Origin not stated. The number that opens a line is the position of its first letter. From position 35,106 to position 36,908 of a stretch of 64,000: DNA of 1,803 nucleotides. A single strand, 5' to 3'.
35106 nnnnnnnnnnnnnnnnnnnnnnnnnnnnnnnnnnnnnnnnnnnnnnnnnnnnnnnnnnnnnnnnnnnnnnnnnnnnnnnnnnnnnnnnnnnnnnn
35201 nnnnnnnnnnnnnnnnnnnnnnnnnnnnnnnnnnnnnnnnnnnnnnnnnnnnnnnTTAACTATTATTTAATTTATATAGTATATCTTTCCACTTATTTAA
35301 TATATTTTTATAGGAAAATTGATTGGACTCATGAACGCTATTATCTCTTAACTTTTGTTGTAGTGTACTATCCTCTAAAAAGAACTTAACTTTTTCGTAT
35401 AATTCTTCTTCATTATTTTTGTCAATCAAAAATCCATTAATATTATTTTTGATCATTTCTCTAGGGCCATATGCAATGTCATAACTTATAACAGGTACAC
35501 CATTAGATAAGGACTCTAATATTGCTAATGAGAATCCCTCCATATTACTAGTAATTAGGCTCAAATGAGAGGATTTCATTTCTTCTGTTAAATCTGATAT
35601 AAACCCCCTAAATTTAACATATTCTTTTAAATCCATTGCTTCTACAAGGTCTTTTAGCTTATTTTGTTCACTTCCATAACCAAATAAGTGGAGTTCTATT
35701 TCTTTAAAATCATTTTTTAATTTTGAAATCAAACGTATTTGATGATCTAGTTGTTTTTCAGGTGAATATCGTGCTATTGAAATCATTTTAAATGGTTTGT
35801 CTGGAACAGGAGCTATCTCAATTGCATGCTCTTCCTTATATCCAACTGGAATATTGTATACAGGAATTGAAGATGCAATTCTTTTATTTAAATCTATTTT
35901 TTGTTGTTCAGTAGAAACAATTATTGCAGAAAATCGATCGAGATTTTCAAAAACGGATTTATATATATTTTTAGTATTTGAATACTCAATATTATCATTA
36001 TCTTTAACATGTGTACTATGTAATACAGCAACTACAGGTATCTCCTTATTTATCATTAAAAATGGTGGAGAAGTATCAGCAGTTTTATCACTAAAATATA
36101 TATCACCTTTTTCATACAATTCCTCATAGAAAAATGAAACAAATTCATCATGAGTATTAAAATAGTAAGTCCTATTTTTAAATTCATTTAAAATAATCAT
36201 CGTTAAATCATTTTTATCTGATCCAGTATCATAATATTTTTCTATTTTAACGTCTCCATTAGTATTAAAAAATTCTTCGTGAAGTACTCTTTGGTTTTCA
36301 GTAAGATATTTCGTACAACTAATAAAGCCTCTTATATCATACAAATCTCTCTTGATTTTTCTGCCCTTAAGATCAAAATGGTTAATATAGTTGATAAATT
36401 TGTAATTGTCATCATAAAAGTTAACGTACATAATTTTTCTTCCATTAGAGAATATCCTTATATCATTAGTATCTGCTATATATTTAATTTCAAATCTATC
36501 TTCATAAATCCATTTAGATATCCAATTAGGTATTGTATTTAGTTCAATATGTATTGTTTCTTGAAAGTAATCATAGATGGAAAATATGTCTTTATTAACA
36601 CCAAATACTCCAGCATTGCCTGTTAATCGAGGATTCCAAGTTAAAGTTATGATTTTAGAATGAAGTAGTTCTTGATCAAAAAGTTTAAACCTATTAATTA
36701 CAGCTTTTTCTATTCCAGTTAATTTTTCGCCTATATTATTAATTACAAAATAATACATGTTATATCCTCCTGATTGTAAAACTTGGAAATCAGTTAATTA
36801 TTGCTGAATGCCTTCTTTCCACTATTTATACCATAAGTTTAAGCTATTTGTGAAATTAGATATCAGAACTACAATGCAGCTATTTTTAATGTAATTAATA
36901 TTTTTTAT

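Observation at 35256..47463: Hybrid adhesin locus: YSIRK-signal/LPXTG serine-rich-repeat protein flanked by SdgB-like, GtfA and GtfB glycosyltransferases but no accessory Sec system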

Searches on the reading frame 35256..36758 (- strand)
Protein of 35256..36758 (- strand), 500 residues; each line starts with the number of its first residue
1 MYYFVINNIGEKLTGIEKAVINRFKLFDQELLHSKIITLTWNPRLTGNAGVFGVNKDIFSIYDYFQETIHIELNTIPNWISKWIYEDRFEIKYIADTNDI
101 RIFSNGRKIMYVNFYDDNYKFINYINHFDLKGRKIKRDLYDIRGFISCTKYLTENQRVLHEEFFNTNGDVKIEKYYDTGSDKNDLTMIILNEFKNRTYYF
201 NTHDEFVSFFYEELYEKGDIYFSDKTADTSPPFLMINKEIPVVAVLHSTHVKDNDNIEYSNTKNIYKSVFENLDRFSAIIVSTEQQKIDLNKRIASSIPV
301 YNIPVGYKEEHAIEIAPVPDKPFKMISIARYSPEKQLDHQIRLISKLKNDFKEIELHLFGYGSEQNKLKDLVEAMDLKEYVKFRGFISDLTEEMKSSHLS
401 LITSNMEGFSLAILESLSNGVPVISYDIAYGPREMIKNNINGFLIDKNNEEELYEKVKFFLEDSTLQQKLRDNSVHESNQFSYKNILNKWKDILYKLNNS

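Call 9: search_protein_families(library=pfam, proteins=[window:35259-36758:-], max_evalue=0.01)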
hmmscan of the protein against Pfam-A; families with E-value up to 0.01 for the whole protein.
window:35259-36758:- (500 aa): 3 families
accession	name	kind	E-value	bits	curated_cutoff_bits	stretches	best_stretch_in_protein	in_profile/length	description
PF00534.26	Glycos_transf_1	-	1.5e-37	129.2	26.4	1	314-473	7-168/172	Glycosyl transferases group 1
PF13692.12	Glyco_trans_1_4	-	7.5e-25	88.3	27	1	325-463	4-142/142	Glycosyl transferases group 1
PF20706.3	GT4-conflict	-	8.3e-10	38.6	26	1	297-424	171-309/385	Family 4 Glycosyltransferase in conflict systems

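Call 10: search_protein_families(library=ncbifam, proteins=[window:35259-36758:-], max_evalue=0.01)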
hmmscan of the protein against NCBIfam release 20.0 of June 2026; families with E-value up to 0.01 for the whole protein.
window:35259-36758:- (500 aa): 27 families (the best 25 are shown)
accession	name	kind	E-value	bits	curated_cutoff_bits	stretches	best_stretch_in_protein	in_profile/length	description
NF047881.1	glyco_SdgB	exception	5.3e-187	622.4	800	1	1-494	1-493/496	serine-aspartate repeat adhesin O-glycosyltransferase SdgB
NF047880.1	glyco_SdgA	exception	2.8e-154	514.3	800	1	1-494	1-487/488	serine-aspartate repeat adhesin O-glycosyltransferase SdgA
TIGR02918.1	TIGR02918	equivalog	4.2e-38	131.3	574.6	1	7-494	8-497/500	accessory Sec system glycosyltransferase GtfA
TIGR03999.1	thiol_BshA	equivalog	7.6e-24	84.3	273.7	1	317-496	194-372/375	N-acetyl-alpha-D-glucosaminyl L-malate synthase BshA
NF007396.0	PRK09922.1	equivalog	5.2e-22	78.2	385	1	277-486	140-350/361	lipopolysaccharide 1,6-galactosyltransferase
NF050063.1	ProtGlycPglJ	equivalog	5.8e-21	75.1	500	1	320-488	193-357/363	N-acetylgalactosamine-N,N'-diacetylbacillosaminyl-diphospho-undecaprenol 4-alpha-N-acetylgalactosaminyltransferase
TIGR03088.1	stp2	hypoth_equivalog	5.6e-19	68.4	409.05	1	324-493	196-369/374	TIGR03088 family PEP-CTERM/XrtA system glycosyltransferase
NF041876.1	EPS_EpsE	equivalog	1.7e-18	67.1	400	1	313-474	205-372/389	exopolysaccharide biosynthesis GT4 family glycosyltransferase EpsE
NF041010.1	glycosy_Agl16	equivalog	1.7e-17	63.3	575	1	238-494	103-348/352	glycosylation protein Agl16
NF050056.1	ProtGlycPglH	equivalog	6.2e-17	61.7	600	1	320-496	177-352/354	GalNAc-alpha-(1->4)-GalNAc-alpha-(1->3)-diNAcBac-PP-undecaprenol alpha-1,4-N-acetyl-D-galactosaminyltransferase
TIGR04005.1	wcaL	equivalog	4e-14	52.3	537.6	1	318-487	218-396/406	colanic acid biosynthesis glycosyltransferase WcaL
NF038255.1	exopoly_VpsD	equivalog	8e-14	51.3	300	1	236-494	116-376/381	VpsD family glycosyltransferase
NF046085.1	XrtY_assoc_Gly1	equivalog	7.5e-13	48.1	400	1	260-494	145-381/387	XrtY-associated glycosyltransferase XYAG1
NF038229.1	Glyco4_Geo_Pelo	equivalog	2.7e-11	43.1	400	1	238-482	78-321/338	GPMC system family 4 glycosyltransferase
NF049988.1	MGlcDAGSynMgs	equivalog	6.4e-11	42.2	400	1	320-485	211-375/398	alpha-monoglucosyldiacylglycerol synthase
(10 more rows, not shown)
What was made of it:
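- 35256..36758 (-): SdgB-like GT4 O-glycosyltransferase (GT-B fold with an inserted beta-domain), divergent from the adhesin gene. NCBIfam glyco_SdgB 622 bits, below the 800 cut-off (call 10).
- Checked: 35256-36758(-), 500 aa: full-length match to NCBIfam glyco_SdgB at 622 bits, below the 800-bit cut-off (call 10).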

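Call 25: find_encoding_contigs(protein=window:35256-36758:-, flank=10000, max_places=6)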
Protein window:35256-36758:- (500 aa): 1 contig read that carries it; 1 place shown.
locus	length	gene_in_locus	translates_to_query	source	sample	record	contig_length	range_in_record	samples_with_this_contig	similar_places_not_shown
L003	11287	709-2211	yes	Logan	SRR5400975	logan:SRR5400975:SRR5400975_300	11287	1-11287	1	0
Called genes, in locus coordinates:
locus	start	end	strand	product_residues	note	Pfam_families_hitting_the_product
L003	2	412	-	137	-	?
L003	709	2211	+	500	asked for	PF27244:GtfB_M (weak), PF20706:GT4-conflict, PF00534:Glycos_transf_1, PF13692:Glyco_trans_1_4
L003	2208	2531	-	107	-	PF22381:Staph_reg_Sar_Rot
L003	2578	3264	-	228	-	PF00230:MIP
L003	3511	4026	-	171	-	PF03729:DUF308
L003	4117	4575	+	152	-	-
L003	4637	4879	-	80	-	-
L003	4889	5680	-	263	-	PF01656:CbiA, PF02374:ArsA_ATPase, PF06564:CBP_BcsQ, PF10609:ParA (weak), PF13614:AAA_31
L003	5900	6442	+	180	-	PF00440:TetR_N, PF17934:TetR_C_26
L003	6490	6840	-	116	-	PF22381:Staph_reg_Sar_Rot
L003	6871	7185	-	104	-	PF00893:Multi_Drug_Res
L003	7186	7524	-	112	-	PF00893:Multi_Drug_Res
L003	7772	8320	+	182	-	PF00440:TetR_N, PF17934:TetR_C_26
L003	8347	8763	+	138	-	-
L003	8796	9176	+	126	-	PF08570:DUF1761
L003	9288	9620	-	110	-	PF22381:Staph_reg_Sar_Rot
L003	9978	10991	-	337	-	-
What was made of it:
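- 34936..35259 (+): SarA/Rot-family transcriptional regulator, convergent with the SdgB-like gene and overlapping its 3' end; possible regulator of the cassette. Gene call of 107 aa with PF22381 in the identical contig L003 (call 25).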

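Call 48: find_homologous_proteins(query=window:35259-36758:-, max_evalue=1e-40)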
Query window:35259-36758:- (500 aa): 74 proteins with E <= 1e-40 among 8000 candidates.
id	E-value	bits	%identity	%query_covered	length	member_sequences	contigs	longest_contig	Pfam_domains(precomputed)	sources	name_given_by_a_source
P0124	0.0e+0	1101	98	100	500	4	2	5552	PF00534.27,PF27244.1,PF20706.4,PF13692.13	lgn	-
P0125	1.1e-258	877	79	99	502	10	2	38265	PF00534.27,PF27244.1,PF20706.4,PF13692.13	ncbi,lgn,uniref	ncbi:glycosyltransferase [Mammaliicoccus sciuri]|uniref:glycosyltransferase n=2 Tax=Mammaliicoccus s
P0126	5.1e-231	786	70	99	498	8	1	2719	PF00534.27,PF27244.1,PF20706.4,PF13692.13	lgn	-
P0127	1.1e-202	692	62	99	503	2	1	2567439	PF00534.27,PF20706.4,PF13692.13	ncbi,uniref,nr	ncbi:glycosyltransferase [Mammaliicoccus sp. Dog046]|uniref:glycosyltransferase n=1 Tax=Mammaliicocc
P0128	7.2e-198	676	60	100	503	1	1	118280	PF00534.27,PF09318.16,PF20706.4,PF13692.13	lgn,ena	-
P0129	1.2e-191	656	59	99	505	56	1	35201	PF00534.27,PF20706.4,PF13692.13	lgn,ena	-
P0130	3.2e-182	625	56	99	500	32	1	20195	PF00534.27,PF20706.4,PF13692.13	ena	-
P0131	2.7e-172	592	52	98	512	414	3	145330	PF00534.27,PF20706.4,PF13692.13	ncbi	-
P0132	3.3e-154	532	51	100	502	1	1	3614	PF00534.27,PF20706.4,PF13692.13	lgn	-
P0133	6.1e-151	522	51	99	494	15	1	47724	PF00534.27,PF20706.4,PF13692.13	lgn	-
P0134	9.7e-147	508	50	99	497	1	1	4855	PF00534.27,PF20706.4,PF13692.13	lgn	-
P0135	3.4e-146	506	48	100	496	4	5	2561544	PF00534.27,PF13692.13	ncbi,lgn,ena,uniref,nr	ncbi:serine-aspartate repeat adhesin O-glycosyltransferase SdgB [Staphylococcus petrasii]|uniref:ser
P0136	1.9e-145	504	48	99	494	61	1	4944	PF00534.27,PF20706.4,PF13692.13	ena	-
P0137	2.7e-145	503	48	98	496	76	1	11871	PF00534.27,PF27244.1,PF20706.4,PF13692.13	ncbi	ncbi:serine-aspartate repeat adhesin O-glycosyltransferase SdgB [Staphylococcus argenteus]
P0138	4.2e-145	502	49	99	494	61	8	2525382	PF00534.27,PF20706.4,PF13692.13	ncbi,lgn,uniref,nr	ncbi:glycosyltransferase [Staphylococcus sp. HL28]|uniref:glycosyltransferase n=1 Tax=Staphylococcus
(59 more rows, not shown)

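Call 49: find_encoding_contigs(protein=P0125, flank=10000, max_places=2)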
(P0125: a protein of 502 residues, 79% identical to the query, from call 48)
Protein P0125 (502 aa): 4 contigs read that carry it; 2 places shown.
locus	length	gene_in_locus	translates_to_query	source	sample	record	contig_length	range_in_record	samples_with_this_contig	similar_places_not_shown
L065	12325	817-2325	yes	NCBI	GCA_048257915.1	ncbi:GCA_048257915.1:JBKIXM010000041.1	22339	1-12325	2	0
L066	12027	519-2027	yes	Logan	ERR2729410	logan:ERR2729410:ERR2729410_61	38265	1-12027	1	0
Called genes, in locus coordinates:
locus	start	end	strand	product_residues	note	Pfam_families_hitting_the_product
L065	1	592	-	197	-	?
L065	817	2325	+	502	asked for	PF27244:GtfB_M (faint), PF20706:GT4-conflict, PF00534:Glycos_transf_1, PF13692:Glyco_trans_1_4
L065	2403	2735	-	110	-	PF22381:Staph_reg_Sar_Rot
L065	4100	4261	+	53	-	PF13518:HTH_28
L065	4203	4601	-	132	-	-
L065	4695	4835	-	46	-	-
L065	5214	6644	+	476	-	PF19504:DUF6038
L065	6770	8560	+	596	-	PF06048:DUF927, PF18662:HTH_56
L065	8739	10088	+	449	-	PF00239:Resolvase, PF07508:Recombinase, PF13408:Zn_ribbon_recom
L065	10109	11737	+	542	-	PF00239:Resolvase, PF07508:Recombinase, PF04606:Ogr_Delta, PF13408:Zn_ribbon_recom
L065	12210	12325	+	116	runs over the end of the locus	PF06106:SAUGI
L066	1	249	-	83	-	?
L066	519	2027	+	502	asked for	PF27244:GtfB_M (faint), PF20706:GT4-conflict, PF00534:Glycos_transf_1, PF13692:Glyco_trans_1_4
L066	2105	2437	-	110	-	PF22381:Staph_reg_Sar_Rot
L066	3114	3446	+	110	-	PF24708:Lip_C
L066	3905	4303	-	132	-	-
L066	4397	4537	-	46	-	-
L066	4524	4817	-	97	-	-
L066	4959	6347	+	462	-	PF19504:DUF6038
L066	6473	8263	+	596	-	PF06048:DUF927, PF18662:HTH_56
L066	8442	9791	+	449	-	PF00239:Resolvase, PF07508:Recombinase, PF13408:Zn_ribbon_recom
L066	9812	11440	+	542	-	PF00239:Resolvase, PF07508:Recombinase, PF04606:Ogr_Delta, PF13408:Zn_ribbon_recom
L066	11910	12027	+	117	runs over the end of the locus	PF06106:SAUGI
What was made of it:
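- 34936..35259 (+): A Sar-family gene occupies the same position next to the SdgB-like gene in L065/L066 (call 49).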

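Call 50: find_encoding_contigs(protein=P0127, flank=10000, max_places=2)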
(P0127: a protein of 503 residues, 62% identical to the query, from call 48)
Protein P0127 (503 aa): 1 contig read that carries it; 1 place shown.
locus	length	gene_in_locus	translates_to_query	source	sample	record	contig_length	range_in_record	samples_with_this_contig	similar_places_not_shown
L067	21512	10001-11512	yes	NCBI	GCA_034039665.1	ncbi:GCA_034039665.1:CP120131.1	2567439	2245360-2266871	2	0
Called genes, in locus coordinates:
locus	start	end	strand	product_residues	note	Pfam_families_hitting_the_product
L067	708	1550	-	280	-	PF02569:Pantoate_ligase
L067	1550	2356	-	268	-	PF02548:Pantoate_transf, PF13714:PEP_mutase (faint)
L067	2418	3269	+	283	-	PF01210:NAD_Gly3P_dh_N (faint), PF02558:ApbA, PF03807:F420_oxidored (weak), PF08546:ApbA_C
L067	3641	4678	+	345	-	PF09818:ABC_ATPase (faint), PF00005:ABC_tran, PF13401:AAA_22 (faint), PF13304:AAA_21 (faint)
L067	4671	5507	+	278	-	PF00528:BPD_transp_1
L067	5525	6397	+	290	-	PF04069:OpuAC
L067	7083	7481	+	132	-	-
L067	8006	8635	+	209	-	PF13460:NAD_binding_10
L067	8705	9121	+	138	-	PF02082:Rrf2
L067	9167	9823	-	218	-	PF02517:Rce1-like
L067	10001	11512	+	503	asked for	PF20706:GT4-conflict (weak), PF00534:Glycos_transf_1, PF13692:Glyco_trans_1_4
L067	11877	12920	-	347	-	PF00512:HisKA, PF02518:HATPase_c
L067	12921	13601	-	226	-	PF00072:Response_reg, PF00486:Trans_reg_C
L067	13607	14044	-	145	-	PF07681:DoxX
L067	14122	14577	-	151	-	PF10517:DM13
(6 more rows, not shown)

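Call 51: find_encoding_contigs(protein=P0128, flank=10000, max_places=2)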
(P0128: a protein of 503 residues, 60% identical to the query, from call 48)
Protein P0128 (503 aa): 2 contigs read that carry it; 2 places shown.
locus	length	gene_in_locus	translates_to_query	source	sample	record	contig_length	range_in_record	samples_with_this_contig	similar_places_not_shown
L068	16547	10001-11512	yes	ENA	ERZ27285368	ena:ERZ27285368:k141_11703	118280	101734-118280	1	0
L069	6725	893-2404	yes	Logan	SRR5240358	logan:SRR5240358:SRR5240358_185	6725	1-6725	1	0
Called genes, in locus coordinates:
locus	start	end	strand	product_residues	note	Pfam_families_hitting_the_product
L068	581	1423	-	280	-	PF02569:Pantoate_ligase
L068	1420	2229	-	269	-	PF02548:Pantoate_transf, PF13714:PEP_mutase (weak)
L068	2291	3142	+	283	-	PF01210:NAD_Gly3P_dh_N (weak), PF02558:ApbA, PF03807:F420_oxidored, PF08546:ApbA_C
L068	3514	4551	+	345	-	PF09818:ABC_ATPase (faint), PF00005:ABC_tran, PF13401:AAA_22 (faint), PF13304:AAA_21 (faint)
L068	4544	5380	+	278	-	PF00528:BPD_transp_1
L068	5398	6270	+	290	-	PF04069:OpuAC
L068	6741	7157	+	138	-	-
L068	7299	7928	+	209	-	PF13460:NAD_binding_10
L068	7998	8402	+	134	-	PF02082:Rrf2, PF03444:WHD_HrcA (weak)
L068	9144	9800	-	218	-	PF02517:Rce1-like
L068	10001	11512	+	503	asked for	PF09318:Glyco_trans_A_1 (weak), PF20706:GT4-conflict (weak), PF00534:Glycos_transf_1, PF13692:Glyco_trans_1_4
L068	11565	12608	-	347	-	PF00672:HAMP (weak), PF00512:HisKA, PF02518:HATPase_c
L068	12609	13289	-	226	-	PF00072:Response_reg, PF00486:Trans_reg_C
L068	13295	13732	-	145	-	PF07681:DoxX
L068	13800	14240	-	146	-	PF10517:DM13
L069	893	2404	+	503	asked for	PF09318:Glyco_trans_A_1 (weak), PF20706:GT4-conflict (weak), PF00534:Glycos_transf_1, PF13692:Glyco_trans_1_4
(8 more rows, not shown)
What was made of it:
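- Standalone SdgB-like paralogues exist in Mammaliicoccus chromosomes (calls 50, 51).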

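Call 57: search_solved_structures(query=window:35259-36758:-, max_evalue=1e-10, show_alignments=1)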
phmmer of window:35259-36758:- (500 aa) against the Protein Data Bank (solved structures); distinct sequences matched with E-value up to 1e-10: 16.
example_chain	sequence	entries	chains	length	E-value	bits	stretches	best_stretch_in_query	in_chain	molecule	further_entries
7ec7_A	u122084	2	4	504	1.2e-148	499.3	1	1-493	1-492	Glycosyl transferase, group 1 family protein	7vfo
7ec1_A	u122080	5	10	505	1.2e-148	499.3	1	1-493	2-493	Glycosyl transferase, group 1 family protein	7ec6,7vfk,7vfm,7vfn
7ec3_A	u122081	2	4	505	1.2e-148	499.3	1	1-493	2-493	Glycosyl transferase, group 1 family protein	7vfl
5e9t_A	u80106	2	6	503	4.9e-30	108.1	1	115-463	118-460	Glycosyltransferase Gtf1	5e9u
4pqg_A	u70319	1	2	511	3.5e-28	102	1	8-493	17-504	Glycosyltransferase Gtf1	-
7qd7_AAA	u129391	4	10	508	2.8e-24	89.1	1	125-493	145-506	TarM(Se)_G117R | TarM(Se)_G117R-4RboP | TarM(Se)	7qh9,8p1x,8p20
7qnt_AAA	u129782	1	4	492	5.2e-24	88.2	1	102-493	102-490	TarM(Se)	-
4x7m_A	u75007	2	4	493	4.6e-19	71.9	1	134-493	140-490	TarM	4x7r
4x6l_A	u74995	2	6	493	6e-19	71.5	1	132-493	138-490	TarM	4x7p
4wac_A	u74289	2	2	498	6.1e-19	71.5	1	132-493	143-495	Glycosyl transferase, group 1 family protein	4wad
5d00_A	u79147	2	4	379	1.1e-16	64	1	235-494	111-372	N-acetyl-alpha-D-glucosaminyl L-malate synthase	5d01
6n1x_A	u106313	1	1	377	8.1e-13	51.3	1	235-490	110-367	Glycosyltransferase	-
6d9t_A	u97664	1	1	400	9.7e-13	51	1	235-490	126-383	Glycosyl transferase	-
5n7z_A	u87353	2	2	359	1.1e-11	47.5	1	295-445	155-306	Lipopolysaccharide 1,6-galactosyltransferase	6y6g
5n80_A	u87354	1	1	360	1.1e-11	47.5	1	295-445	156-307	Lipopolysaccharide 1,6-galactosyltransferase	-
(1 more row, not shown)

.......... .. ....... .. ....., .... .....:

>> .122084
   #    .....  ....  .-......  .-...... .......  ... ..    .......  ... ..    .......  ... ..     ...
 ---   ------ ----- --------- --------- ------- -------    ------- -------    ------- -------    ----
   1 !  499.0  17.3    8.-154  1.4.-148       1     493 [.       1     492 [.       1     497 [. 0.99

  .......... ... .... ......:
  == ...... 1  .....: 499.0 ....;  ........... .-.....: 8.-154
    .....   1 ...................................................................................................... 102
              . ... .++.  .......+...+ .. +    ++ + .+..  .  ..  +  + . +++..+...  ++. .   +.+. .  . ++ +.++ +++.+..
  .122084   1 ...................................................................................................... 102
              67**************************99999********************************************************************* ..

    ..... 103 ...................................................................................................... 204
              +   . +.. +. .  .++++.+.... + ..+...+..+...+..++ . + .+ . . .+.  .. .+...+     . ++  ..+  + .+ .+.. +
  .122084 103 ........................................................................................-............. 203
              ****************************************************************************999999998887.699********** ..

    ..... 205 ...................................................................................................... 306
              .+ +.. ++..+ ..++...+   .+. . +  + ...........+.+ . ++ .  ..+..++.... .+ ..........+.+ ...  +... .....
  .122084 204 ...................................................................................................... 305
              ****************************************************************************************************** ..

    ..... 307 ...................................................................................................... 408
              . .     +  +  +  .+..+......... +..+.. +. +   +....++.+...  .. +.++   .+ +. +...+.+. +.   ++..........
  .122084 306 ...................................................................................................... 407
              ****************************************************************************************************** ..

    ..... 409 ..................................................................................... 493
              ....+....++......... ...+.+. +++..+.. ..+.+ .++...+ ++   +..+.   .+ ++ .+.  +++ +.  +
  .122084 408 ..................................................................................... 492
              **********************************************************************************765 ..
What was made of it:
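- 35256..36758 (-): S. aureus SdgB 7ec1, 499 bits over the full length (call 57).
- Checked: It also matches S. aureus SdgB structure 7ec1 at 499 bits (call 57).
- The TarM teichoic-acid enzymes share the fold (call 57).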
